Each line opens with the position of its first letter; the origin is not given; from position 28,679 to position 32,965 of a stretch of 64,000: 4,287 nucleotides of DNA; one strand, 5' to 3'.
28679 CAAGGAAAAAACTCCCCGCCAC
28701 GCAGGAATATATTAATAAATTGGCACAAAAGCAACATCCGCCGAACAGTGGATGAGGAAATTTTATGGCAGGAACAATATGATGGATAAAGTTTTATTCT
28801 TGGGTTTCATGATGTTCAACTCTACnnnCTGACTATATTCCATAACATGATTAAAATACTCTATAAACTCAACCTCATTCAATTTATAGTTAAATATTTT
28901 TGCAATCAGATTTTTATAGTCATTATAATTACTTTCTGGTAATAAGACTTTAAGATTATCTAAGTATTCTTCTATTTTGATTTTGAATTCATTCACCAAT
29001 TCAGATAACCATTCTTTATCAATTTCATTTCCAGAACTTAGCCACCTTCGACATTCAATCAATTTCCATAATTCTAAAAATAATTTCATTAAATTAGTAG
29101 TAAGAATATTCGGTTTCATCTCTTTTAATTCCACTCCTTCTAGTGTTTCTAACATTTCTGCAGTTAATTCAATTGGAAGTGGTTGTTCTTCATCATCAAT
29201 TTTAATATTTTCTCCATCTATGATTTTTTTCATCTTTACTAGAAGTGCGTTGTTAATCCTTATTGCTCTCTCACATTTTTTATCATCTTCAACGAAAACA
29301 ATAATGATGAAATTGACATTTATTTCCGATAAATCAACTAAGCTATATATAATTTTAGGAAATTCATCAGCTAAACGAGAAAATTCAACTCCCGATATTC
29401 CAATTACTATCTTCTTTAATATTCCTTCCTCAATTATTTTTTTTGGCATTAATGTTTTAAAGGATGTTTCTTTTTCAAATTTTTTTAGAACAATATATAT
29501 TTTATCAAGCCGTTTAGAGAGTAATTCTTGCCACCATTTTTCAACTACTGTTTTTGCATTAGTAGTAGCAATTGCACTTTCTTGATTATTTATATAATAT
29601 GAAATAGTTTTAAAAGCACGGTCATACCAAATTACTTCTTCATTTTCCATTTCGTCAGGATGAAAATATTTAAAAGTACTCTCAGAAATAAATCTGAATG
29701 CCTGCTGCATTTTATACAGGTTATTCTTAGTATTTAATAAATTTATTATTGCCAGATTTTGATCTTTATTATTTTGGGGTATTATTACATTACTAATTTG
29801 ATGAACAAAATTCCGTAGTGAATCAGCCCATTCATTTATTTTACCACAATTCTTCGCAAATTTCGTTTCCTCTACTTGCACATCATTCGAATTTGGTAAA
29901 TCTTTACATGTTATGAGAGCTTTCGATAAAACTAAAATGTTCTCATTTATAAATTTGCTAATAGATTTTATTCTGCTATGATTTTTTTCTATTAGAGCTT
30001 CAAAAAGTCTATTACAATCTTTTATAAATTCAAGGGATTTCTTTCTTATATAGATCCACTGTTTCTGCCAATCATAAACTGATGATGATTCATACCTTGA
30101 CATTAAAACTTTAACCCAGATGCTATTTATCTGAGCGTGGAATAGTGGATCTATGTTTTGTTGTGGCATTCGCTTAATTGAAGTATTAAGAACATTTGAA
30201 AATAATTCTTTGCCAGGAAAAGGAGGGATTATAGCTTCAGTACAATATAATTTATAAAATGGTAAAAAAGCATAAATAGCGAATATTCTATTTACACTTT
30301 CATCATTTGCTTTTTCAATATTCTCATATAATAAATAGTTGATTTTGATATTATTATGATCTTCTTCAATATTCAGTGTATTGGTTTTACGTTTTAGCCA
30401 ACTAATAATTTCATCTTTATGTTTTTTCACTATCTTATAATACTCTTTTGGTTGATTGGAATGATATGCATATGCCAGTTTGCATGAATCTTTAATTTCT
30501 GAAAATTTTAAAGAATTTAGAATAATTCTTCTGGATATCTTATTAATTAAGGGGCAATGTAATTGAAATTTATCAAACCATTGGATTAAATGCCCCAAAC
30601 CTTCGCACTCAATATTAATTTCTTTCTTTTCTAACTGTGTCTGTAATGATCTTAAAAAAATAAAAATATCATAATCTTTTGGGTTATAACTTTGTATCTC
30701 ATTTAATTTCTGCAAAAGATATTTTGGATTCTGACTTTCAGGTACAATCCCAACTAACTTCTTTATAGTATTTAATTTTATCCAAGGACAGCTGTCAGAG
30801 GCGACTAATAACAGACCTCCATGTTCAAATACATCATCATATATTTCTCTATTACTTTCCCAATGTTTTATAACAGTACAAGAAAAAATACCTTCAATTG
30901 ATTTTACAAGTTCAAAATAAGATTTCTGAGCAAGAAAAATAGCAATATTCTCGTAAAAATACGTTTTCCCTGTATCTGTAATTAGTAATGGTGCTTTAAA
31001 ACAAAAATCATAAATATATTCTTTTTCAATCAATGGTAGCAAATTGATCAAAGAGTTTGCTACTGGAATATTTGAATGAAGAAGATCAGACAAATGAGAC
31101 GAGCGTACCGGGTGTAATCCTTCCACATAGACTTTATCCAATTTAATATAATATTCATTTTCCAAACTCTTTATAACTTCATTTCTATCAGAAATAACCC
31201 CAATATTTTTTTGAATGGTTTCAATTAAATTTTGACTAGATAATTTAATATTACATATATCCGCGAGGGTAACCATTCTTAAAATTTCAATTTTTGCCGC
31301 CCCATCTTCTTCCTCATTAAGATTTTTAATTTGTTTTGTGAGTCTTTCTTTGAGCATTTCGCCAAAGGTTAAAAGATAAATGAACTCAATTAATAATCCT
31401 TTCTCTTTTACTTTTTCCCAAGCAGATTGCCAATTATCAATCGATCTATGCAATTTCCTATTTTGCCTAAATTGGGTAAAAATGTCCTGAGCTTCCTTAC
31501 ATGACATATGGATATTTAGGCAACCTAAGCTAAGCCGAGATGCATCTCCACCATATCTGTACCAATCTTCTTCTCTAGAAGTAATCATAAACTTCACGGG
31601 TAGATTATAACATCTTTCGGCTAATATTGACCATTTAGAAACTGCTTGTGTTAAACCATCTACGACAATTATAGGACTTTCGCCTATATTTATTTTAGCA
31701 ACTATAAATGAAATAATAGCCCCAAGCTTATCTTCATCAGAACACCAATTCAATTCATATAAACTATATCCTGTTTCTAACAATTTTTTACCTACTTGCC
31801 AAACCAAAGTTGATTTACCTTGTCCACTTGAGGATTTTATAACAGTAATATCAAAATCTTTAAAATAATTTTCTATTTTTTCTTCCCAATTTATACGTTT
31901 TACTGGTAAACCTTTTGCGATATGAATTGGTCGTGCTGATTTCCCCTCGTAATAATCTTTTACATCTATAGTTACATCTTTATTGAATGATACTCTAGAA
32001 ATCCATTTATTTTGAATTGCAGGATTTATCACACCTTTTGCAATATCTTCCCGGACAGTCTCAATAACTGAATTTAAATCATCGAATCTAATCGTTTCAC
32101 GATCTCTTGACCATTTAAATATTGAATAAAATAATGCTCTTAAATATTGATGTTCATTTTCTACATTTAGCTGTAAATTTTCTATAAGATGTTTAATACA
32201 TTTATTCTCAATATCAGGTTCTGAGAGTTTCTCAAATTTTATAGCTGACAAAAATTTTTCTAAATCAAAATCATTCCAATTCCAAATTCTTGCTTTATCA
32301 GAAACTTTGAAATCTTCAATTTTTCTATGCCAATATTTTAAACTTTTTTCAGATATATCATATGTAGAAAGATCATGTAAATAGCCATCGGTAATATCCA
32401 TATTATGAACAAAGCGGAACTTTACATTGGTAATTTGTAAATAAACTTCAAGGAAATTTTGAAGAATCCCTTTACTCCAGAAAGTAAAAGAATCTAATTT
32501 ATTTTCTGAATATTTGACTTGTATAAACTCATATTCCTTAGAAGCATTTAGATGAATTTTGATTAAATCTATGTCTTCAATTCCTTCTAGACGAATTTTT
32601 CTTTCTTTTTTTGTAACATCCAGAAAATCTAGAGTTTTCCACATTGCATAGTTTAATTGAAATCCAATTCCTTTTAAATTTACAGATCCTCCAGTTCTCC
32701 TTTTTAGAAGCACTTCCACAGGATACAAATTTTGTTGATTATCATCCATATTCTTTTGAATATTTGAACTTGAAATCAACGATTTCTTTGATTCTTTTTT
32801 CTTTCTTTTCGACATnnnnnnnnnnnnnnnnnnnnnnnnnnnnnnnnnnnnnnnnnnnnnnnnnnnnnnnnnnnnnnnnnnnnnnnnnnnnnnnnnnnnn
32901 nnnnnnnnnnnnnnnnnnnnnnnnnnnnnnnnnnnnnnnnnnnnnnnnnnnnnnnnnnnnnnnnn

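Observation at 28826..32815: AT-rich gene for a 1329-aa STAND/NB-ARC-type NTPase with nuclease-like N-terminus and long helical C-terminus - candidate undescribed antiphage defence protein (Avs-like architecture)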

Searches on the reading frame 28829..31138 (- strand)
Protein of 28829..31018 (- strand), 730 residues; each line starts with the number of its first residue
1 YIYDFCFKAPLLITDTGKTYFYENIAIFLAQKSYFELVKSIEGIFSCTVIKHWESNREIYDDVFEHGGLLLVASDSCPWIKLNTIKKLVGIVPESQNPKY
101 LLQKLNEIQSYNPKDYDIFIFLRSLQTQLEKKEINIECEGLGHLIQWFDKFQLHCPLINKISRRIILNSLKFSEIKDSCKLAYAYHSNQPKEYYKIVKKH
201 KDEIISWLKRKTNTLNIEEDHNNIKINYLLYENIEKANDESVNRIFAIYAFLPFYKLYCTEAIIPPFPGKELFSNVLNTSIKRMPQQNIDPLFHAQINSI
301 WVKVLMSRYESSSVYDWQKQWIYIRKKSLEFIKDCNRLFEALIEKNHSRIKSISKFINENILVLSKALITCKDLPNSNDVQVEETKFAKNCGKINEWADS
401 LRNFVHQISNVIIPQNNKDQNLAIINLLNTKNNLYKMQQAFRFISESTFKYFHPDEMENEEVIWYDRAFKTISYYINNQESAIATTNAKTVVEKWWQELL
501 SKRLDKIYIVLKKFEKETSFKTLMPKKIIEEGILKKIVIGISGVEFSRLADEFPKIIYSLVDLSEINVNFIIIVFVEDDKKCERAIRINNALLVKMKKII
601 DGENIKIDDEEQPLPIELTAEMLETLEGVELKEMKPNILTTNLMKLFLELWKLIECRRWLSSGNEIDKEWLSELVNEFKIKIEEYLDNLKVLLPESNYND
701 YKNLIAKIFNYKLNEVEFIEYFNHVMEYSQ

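Call 41: predict_structure(alignment_id=A3)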
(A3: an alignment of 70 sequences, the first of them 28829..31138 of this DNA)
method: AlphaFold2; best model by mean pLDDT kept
length: 770 residues; sequences in the alignment: 70
mean_pLDDT: 89.7   pTM: 0.83
mean pLDDT of the five models: 89.7, 89.5, 88.1, 87.9, 87.8
residues with pLDDT >= 90: 540; 70-90: 194; 50-70: 21; < 50: 15
segments of 3 or more residues with pLDDT < 50: 1-8, 418-423
pLDDT, mean of each block of 10 residues (from residue 1): 39 74 89 92 93 90 96 95 95 96 95 91 90 88 94 91 96 87 95 94 93 93 95 96 96 95 95 87 96 96 82 81 93 90 94 93 98 97 94 94 95 74 70 95 94 88 93 95 91 93 97 91 85 93 93 92 91 87 86 89 91 92 90 89 78 85 91 81 89 91 92 94 92 86 84 76 66
secondary structure, 60 per line:
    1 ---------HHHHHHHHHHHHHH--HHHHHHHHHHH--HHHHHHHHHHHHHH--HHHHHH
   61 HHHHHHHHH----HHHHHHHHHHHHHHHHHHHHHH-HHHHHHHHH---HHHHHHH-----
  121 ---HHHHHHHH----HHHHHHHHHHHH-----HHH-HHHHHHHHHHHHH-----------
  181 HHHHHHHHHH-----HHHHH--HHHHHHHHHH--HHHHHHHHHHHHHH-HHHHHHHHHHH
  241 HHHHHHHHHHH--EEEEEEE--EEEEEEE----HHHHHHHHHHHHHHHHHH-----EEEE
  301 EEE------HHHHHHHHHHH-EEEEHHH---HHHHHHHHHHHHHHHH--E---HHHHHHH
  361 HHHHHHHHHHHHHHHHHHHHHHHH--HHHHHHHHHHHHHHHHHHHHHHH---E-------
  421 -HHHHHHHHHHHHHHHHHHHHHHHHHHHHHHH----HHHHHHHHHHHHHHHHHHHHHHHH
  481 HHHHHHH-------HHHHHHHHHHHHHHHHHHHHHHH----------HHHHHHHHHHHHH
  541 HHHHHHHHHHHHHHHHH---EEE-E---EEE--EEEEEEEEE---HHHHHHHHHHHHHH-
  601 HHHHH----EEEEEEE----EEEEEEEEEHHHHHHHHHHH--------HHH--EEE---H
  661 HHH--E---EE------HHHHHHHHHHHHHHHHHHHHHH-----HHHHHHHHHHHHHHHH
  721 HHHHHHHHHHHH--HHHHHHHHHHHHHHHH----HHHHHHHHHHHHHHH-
elements in order (helices of 4 or more, strands of 3 or more residues): H10-23 H26-36 H39-52 H55-69 H74-95 H97-105 H109-115 H124-131 H136-147 H157-169 H181-190 H196-200 H203-212 H215-228 H230-251 E254-260 E263-269 H274-291 E297-303 H310-320 E322-325 H332-347 H354-384 H387-409 H422-452 H457-487 H495-517 H528-557 E561-563 E569-571 E574-582 H586-599 H601-605 E610-616 E621-629 H630-640 E654-656 H660-663 H678-699 H705-732 H735-750 H755-769

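Call 44: fold_search(model_id=the predicted structure, library=pdb)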
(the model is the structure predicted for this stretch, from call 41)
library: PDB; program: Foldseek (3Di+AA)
matches with E <= 10: 291; with E <= 0.001: 0
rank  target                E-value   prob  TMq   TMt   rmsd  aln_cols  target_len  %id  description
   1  7y5g_A                1.4e-01  0.57  0.09  0.20  20.6       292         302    8  Cryo-EM structure of a eukaryotic ZnT8 in the presence of zinc (released 2022-12-14)
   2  7kzt_V                2.3e-01  0.12  0.10  0.08  27.9       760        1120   11  Structure of the human fanconi anaemia Core-UBE2T-ID-DNA complex in intermediate state (released 2021-03-10)
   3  8g0l_B                2.8e-01  0.18  0.12  0.11  24.5       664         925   10  Semi-synthetic CoA-alpha-Synuclein Constructs Trap N-terminal Acetyltransferase NatB for Binding Mechanism Studies (released 2023-05-03)
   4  8ga7                  3.3e-01  0.10  0.09  0.11  28.3       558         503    9  Geometrically programmable nanomaterial construction using regularized protein building blocks (released 2024-03-13)
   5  8f6k_B                3.7e-01  0.25  0.09  0.20  19.0       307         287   11  Cryo-EM structure of a Zinc-loaded H263A/D287A mutant of the YiiP-Fab complex (released 2023-02-08)
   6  7rdr_A                4.3e-01  0.16  0.11  0.16  24.6       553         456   10  Circular tandem repeat protein with novel repeat topology and enhanced subunit contact surfaces (released 2021-09-01)
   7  9n75_SP               4.3e-01  0.05  0.08  0.05  31.3       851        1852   11  SSU processome maturation and disassembly, State I (released 2025-11-05)
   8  8f6h_B                4.5e-01  0.20  0.08  0.18  20.1       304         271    8  Cryo-EM structure of a Zinc-loaded asymmetrical TMD D70A mutant of the YiiP-Fab complex (released 2023-02-08)
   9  8a9j_B                6.0e-01  0.11  0.11  0.09  27.7       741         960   12  Cryo-EM structure of USP1-UAF1 bound to FANCI and mono-ubiquitinated FANCD2 without ML323 (consensus reconstruction) (released 2022-10-12)
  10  8u5q_A                6.0e-01  0.06  0.07  0.10  25.6       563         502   11  The mTORC1 cholesterol sensor LYCHOS (GPR155) - dimer with auxin (released 2024-09-18)
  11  8f6h_A                8.3e-01  0.28  0.10  0.23  19.4       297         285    8  Cryo-EM structure of a Zinc-loaded asymmetrical TMD D70A mutant of the YiiP-Fab complex (released 2023-02-08)
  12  8xma_B                8.6e-01  0.28  0.11  0.23  20.6       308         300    6  Cryo-EM structure of human ZnT1 WT, in the presence of zinc, determined in an outward-facing conformation (released 2024-10-30)
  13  7tdz_M                8.6e-01  0.05  0.08  0.08  26.8       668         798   12  Cryo-EM model of protomer of the cytoplasmic ring of the nuclear pore complex from Xenopus laevis (released 2022-06-22)
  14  8f6i_A                9.3e-01  0.15  0.09  0.21  19.0       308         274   10  Cryo-EM structure of a Zinc-loaded symmetrical D70A mutant of the YiiP-Fab complex (released 2023-02-08)
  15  6igx_D                9.3e-01  0.04  0.09  0.09  31.5       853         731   11  Crystal structure of human CAP-G in complex with CAP-H (released 2019-03-13)
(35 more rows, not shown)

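Call 80: search_protein_families(library=phrogs, proteins=[window:28829-31018:-], max_evalue=0.1)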
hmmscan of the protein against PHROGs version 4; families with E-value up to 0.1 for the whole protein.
window:28829-31018:- (730 aa): 1 family
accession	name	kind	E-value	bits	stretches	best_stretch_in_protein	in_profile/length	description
phrog_14735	-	unknown function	0.03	15.6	0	467-494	14-41/74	-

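Call 81: search_protein_representatives(protein=window:28829-31018:-)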
Query: 730 residues. Proteins with E-value up to 0.001 (for the whole library): 250; up to 1e-10: 188; up to 1e-30: 100. The best 150 are listed.
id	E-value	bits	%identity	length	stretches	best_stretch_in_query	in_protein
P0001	0.0e+00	1627.0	100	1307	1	1-730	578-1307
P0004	9.1e-163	559.5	39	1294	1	1-726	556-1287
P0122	5.5e-129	447.9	35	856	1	2-710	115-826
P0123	1.9e-118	413.0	33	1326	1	2-729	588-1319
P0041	6.5e-115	401.4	34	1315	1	1-705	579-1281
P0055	1.5e-111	390.2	35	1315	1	2-722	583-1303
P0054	5.7e-109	381.7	32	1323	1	1-680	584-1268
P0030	3.0e-106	372.7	32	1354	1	4-697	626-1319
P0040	3.5e-106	372.5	32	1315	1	1-693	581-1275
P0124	3.7e-104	365.8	32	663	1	78-722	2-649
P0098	1.2e-100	354.2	32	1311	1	25-711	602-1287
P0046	9.0e-100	351.3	32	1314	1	2-710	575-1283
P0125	3.3e-98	346.1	30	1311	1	1-721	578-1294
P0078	6.5e-97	341.9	30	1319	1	1-694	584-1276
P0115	9.2e-97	341.4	31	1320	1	16-712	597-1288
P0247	8.0e-17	77.1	20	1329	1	51-565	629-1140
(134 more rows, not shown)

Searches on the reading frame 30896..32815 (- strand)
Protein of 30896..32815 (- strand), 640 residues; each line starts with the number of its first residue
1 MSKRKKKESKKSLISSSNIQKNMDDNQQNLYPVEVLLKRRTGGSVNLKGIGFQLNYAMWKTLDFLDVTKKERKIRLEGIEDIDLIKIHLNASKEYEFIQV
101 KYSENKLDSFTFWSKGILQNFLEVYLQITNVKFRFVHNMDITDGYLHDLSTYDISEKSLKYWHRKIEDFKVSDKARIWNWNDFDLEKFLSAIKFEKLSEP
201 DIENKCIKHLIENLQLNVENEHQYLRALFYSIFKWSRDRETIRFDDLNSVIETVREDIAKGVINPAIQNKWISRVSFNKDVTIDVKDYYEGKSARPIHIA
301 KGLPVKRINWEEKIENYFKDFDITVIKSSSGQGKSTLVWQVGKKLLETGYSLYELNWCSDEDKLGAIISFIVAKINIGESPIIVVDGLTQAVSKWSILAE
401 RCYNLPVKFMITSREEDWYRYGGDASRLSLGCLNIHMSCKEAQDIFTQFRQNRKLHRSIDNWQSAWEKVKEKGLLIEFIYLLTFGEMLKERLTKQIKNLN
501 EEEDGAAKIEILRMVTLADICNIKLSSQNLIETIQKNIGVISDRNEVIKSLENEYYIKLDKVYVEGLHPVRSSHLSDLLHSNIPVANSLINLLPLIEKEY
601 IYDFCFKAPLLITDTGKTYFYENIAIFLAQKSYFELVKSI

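Call 39: predict_structure(alignment_id=A2)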
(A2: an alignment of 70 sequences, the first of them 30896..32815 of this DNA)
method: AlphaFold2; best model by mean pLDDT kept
length: 640 residues; sequences in the alignment: 70
mean_pLDDT: 84.1   pTM: 0.50
mean pLDDT of the five models: 84.1, 83.7, 83.2, 83.1, 82.2
residues with pLDDT >= 90: 304; 70-90: 254; 50-70: 43; < 50: 39
segments of 3 or more residues with pLDDT < 50: 1-28, 82-84, 88-90
pLDDT, mean of each block of 10 residues (from residue 1): 34 36 40 54 72 92 87 79 49 76 92 92 88 92 94 92 95 90 92 94 92 81 89 90 92 79 80 91 70 83 88 95 92 90 95 95 92 87 94 94 95 88 85 90 88 83 81 78 69 81 91 93 91 89 82 77 78 86 92 92 92 92 92 90
secondary structure, 60 per line:
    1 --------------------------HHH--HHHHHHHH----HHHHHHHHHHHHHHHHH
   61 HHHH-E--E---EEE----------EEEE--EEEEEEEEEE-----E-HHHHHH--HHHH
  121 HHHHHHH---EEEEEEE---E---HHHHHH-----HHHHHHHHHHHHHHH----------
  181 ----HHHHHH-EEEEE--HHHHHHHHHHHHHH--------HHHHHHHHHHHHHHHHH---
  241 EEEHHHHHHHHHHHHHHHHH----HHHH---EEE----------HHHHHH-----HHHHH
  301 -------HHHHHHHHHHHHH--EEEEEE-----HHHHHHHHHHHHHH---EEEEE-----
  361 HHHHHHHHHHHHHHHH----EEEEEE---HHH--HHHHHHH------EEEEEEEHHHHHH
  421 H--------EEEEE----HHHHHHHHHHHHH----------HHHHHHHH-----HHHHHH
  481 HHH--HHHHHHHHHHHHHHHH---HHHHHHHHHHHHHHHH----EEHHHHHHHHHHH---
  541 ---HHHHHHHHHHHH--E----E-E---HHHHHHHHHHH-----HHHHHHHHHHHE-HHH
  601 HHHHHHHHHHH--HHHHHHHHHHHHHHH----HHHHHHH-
elements in order: H32-39 H44-64 E73-75 E86-89 E92-101 H109-114 H117-127 E131-137 H145-150 H156-170 H185-190 E192-196 H199-212 H221-237 E241-243 H244-260 H265-268 E272-274 H285-290 H296-300 H308-320 E323-328 H334-347 E351-355 H361-376 E381-386 H395-401 E408-414 H415-421 E430-434 H439-451 H462-469 H475-483 H486-501 H505-520 H527-537 H544-555 H569-579 H585-595 H598-611 H614-628 H633-639

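Call 43: fold_search(model_id=the predicted structure, library=pdb)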
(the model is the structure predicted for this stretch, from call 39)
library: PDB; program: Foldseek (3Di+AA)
matches with E <= 10: 1554; with E <= 0.001: 146
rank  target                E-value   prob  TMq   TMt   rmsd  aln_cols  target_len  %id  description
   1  9jap_A                2.3e-10  1.00  0.33  0.26  21.0       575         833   14  Helical structure of EfAvs5(SIR2-STAND) (released 2025-03-19)
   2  8dgf_A                2.5e-09  1.00  0.33  0.18  11.6       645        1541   13  Avs4 bound to phage PhiV-1 portal (released 2022-08-03)
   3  8dgf_B                5.3e-08  1.00  0.36  0.18  11.9       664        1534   13  Avs4 bound to phage PhiV-1 portal (released 2022-08-03)
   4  9zjw_A                2.4e-07  1.00  0.28  0.18  26.2       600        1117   11  Human sterile alpha motif domain-containing protein 9 (SAMD9), loss-of-function mutant R837A (released 2026-02-25)
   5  6vm5                  1.2e-06  1.00  0.22  0.32  19.7       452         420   13  Structure of Moraxella osloensis Cap4 SAVED/CARF-domain containing receptor (released 2020-06-17)
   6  6wan_F                2.0e-06  1.00  0.24  0.35  20.1       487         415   11  Structure of Acinetobacter baumannii Cap4 SAVED/CARF-domain containing receptor with the cyclic trinucleotide 3'3'3'-c (released 2020-06-17)
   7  9ln6_A                3.4e-06  1.00  0.23  0.17  12.0       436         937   13  Structure of human NLRP14-UHRF1 complex (released 2026-03-18)
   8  6wam_F                3.9e-06  1.00  0.23  0.34  19.8       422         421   11  Structure of Acinetobacter baumannii Cap4 SAVED/CARF-domain containing receptor (released 2020-06-17)
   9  9nc9_G                5.6e-06  1.00  0.30  0.26  18.1       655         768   12  Helical assembly of AVAST5 filament (released 2026-02-18)
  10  6vm6_E                6.5e-06  1.00  0.22  0.32  18.9       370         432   12  Structure of Acinetobacter baumannii Cap4 SAVED/CARF-domain containing receptor with the cyclic trinucleotide 2'3'3'-c (released 2020-06-17)
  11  9c1m_G                7.2e-06  1.00  0.22  0.32  18.4       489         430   13  HerA-DUF assembly 1 (released 2025-06-04)
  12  9nc9_D                7.6e-06  1.00  0.32  0.28  14.5       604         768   13  Helical assembly of AVAST5 filament (released 2026-02-18)
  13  6wam_B                8.4e-06  1.00  0.22  0.31  19.8       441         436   11  Structure of Acinetobacter baumannii Cap4 SAVED/CARF-domain containing receptor (released 2020-06-17)
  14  6wam_A                1.0e-05  1.00  0.23  0.32  21.4       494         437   12  Structure of Acinetobacter baumannii Cap4 SAVED/CARF-domain containing receptor (released 2020-06-17)
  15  6vm6_A                1.1e-05  1.00  0.22  0.31  19.8       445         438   10  Structure of Acinetobacter baumannii Cap4 SAVED/CARF-domain containing receptor with the cyclic trinucleotide 2'3'3'-c (released 2020-06-17)
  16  6wan_D                1.3e-05  1.00  0.22  0.31  19.6       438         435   11  Structure of Acinetobacter baumannii Cap4 SAVED/CARF-domain containing receptor with the cyclic trinucleotide 3'3'3'-c (released 2020-06-17)
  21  9nc9_R                1.5e-05  1.00  0.26  0.23  16.1       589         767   13  Helical assembly of AVAST5 filament (released 2026-02-18)
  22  6wam_E                1.7e-05  1.00  0.22  0.32  20.3       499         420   10  Structure of Acinetobacter baumannii Cap4 SAVED/CARF-domain containing receptor (released 2020-06-17)
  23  6vm6_C                2.2e-05  1.00  0.22  0.31  18.9       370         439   12  Structure of Acinetobacter baumannii Cap4 SAVED/CARF-domain containing receptor with the cyclic trinucleotide 2'3'3'-c (released 2020-06-17)
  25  6vm6_F                2.2e-05  1.00  0.22  0.31  19.9       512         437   10  Structure of Acinetobacter baumannii Cap4 SAVED/CARF-domain containing receptor with the cyclic trinucleotide 2'3'3'-c (released 2020-06-17)
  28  9nc9_L                2.4e-05  1.00  0.31  0.27  15.3       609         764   13  Helical assembly of AVAST5 filament (released 2026-02-18)
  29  6vm6_B                2.4e-05  1.00  0.22  0.31  19.9       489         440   10  Structure of Acinetobacter baumannii Cap4 SAVED/CARF-domain containing receptor with the cyclic trinucleotide 2'3'3'-c (released 2020-06-17)
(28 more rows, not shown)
